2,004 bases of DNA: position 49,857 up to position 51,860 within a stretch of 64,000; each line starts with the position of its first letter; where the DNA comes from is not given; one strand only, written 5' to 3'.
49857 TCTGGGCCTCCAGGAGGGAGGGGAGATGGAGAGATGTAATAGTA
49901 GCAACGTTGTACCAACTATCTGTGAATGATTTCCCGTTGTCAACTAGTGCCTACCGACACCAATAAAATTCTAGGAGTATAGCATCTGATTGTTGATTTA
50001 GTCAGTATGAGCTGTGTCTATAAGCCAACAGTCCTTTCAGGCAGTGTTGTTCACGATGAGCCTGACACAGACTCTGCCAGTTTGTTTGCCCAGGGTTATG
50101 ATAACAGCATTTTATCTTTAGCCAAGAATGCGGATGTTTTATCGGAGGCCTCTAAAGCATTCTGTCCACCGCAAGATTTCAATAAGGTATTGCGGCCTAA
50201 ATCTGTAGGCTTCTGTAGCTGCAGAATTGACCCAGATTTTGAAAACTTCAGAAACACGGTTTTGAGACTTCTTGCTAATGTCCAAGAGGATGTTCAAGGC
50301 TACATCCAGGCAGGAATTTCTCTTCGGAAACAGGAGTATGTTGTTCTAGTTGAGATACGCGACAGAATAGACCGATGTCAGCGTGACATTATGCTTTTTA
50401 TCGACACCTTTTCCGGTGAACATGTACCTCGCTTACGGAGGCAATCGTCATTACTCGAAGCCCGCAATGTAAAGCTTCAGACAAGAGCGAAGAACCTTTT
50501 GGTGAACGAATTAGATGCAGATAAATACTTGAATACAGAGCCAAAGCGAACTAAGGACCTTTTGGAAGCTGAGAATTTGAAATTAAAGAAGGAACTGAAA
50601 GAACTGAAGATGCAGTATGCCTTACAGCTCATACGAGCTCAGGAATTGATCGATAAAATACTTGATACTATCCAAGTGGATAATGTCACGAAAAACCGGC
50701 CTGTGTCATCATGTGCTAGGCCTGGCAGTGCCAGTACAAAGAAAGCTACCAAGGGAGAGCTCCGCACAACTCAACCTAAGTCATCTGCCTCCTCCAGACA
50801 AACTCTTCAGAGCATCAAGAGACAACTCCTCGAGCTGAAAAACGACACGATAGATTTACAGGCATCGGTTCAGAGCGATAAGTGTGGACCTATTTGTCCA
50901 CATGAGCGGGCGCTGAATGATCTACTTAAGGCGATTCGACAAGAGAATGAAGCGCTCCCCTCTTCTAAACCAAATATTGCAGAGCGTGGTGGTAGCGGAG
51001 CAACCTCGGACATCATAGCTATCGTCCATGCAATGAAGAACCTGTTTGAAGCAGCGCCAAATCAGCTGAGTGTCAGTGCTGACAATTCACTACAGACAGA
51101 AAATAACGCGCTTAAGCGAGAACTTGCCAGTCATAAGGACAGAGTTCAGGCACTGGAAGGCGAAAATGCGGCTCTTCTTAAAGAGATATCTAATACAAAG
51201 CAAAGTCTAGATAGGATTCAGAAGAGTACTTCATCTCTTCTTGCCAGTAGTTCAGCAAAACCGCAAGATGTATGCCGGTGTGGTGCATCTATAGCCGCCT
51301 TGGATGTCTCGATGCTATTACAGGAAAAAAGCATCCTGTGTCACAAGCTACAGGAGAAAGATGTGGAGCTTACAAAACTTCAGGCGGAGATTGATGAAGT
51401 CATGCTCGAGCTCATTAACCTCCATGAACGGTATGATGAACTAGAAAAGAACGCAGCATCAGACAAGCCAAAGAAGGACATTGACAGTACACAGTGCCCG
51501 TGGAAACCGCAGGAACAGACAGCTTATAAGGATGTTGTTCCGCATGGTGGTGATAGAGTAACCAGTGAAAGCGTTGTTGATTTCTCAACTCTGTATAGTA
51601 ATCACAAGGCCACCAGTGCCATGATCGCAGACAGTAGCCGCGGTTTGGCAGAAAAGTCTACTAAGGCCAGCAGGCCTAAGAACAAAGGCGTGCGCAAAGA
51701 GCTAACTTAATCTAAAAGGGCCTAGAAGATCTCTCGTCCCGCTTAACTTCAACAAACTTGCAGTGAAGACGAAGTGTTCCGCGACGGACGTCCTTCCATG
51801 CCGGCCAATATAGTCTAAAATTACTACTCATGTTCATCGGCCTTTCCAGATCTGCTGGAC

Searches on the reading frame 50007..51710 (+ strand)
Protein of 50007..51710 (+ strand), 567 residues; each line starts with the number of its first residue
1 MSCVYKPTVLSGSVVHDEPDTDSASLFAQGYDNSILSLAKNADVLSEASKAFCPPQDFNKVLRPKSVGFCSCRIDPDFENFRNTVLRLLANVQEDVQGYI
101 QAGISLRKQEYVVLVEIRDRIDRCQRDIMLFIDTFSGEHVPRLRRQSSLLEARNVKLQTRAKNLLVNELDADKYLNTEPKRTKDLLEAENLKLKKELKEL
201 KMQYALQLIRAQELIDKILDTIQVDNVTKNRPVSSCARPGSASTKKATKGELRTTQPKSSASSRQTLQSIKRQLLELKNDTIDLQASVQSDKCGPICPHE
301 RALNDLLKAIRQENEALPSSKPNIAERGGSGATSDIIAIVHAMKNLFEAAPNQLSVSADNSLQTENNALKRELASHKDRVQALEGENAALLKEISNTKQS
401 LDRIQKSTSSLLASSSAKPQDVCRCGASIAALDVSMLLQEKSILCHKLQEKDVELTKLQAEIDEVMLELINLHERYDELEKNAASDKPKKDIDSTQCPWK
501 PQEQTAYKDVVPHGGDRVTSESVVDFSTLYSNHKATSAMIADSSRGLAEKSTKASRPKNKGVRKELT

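Call 25: find_homologous_proteins(query=window:50007-51710:+)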
Query window:50007-51710:+ (567 aa): 6 proteins with E <= 0.001 among 8000 candidates.
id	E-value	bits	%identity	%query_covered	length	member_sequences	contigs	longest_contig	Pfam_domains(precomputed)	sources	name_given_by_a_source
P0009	0.0e+0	1216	99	100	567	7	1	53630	-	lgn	-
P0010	0.0e+0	1204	98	100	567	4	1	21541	-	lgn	-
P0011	5.0e-279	944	80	99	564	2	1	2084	-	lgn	-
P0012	2.8e-237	807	68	99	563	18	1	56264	-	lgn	-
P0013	2.7e-231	787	67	99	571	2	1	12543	-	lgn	-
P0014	5.5e-208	710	65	95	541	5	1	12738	-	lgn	-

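Call 27: find_encoding_contigs(protein=P0012, flank=10000)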
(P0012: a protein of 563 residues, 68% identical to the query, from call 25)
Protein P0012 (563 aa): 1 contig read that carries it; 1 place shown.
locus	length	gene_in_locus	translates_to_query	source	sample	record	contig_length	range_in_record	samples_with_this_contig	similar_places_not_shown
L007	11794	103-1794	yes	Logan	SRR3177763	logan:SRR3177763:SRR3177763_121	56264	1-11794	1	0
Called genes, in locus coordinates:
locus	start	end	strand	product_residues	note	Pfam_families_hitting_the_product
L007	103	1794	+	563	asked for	-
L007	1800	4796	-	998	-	-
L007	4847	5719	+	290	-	-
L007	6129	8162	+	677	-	PF00012:HSP70, PF06723:MreB_Mbl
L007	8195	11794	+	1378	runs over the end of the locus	-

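Call 28: find_encoding_contigs(protein=P0011, flank=10000)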
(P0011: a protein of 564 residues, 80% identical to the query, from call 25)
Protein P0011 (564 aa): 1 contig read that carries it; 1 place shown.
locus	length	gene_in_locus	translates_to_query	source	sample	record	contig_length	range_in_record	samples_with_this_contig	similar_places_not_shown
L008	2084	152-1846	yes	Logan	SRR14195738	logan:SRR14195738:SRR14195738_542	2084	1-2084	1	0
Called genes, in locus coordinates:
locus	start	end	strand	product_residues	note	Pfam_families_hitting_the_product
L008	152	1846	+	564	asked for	-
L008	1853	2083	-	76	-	?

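Call 29: find_encoding_contigs(protein=P0013, flank=10000)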
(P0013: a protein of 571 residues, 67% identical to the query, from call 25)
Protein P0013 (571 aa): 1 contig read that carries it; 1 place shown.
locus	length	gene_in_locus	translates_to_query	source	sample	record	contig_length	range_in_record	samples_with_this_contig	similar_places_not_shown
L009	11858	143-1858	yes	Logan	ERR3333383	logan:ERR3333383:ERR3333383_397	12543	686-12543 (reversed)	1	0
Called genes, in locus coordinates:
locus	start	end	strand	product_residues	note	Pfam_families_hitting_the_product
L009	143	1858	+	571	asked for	-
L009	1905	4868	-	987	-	-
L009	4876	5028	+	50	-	-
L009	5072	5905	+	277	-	-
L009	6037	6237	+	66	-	PF05186:Dpy-30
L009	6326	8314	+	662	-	PF00012:HSP70, PF06723:MreB_Mbl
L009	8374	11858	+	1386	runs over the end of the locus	-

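Call 40: find_encoding_contigs(protein=P0014, flank=10000)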
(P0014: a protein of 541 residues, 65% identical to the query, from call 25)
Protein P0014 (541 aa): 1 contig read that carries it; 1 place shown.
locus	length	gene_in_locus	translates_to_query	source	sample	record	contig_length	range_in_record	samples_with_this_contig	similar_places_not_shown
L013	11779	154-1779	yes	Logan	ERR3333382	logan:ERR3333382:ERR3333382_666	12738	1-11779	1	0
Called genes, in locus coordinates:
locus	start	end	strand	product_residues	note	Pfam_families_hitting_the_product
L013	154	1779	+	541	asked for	-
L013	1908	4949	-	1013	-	-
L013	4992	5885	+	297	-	-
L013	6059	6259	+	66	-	PF05186:Dpy-30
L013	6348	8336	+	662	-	PF00012:HSP70, PF06723:MreB_Mbl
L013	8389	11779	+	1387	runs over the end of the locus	-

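Call 53: search_protein_families(library=pfam, proteins=[window:50007-51710:+], max_evalue=0.01)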
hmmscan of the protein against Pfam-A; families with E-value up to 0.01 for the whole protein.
window:50007-51710:+ (567 aa): 2 families
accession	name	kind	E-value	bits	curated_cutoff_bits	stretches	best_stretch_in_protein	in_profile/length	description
PF23991.1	DUF7310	-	0.0032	18.4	40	0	356-413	22-79/83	Coiled-coil region of unknown function (DUF7310)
PF24918.1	NET2A_C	-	0.0073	16.6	27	1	352-470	53-172/180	NET2A, C-terminal domain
